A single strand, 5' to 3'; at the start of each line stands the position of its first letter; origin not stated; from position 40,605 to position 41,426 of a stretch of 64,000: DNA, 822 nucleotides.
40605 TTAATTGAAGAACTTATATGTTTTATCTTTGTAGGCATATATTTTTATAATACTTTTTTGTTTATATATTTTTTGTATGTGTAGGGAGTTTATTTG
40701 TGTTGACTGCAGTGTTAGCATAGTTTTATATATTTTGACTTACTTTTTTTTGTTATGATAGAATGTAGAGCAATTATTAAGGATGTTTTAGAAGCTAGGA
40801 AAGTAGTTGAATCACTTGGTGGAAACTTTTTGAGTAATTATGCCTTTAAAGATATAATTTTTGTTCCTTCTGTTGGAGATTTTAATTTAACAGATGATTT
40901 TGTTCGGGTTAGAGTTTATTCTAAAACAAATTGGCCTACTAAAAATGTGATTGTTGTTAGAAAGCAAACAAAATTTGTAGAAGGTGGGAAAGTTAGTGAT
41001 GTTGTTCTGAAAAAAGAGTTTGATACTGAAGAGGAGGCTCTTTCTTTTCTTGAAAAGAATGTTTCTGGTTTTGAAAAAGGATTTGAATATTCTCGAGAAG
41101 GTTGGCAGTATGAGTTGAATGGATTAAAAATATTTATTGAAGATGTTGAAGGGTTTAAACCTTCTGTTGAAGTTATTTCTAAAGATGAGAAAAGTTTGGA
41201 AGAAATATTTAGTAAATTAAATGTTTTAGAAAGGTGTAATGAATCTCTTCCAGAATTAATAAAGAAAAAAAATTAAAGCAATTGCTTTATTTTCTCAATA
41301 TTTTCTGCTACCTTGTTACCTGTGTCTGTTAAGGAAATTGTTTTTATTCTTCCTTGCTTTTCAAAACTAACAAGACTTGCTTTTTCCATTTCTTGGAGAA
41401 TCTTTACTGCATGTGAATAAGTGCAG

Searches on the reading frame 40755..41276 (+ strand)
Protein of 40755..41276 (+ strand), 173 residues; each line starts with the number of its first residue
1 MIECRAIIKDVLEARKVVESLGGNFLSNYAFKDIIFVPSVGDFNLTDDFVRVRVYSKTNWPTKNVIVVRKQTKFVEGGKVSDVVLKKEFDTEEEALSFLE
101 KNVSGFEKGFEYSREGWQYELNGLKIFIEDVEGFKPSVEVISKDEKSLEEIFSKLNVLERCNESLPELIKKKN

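Call 76: search_protein_families(library=pfam, proteins=[window:40755-41276:+], max_evalue=0.0001)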
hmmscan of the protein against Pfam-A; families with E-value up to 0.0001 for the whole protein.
window:40755-41276:+ (173 aa): 1 family
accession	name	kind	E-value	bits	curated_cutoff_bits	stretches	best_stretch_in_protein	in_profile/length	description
PF01928.26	CYTH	-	6e-05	23.4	23.2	1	2-164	4-170/179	CYTH domain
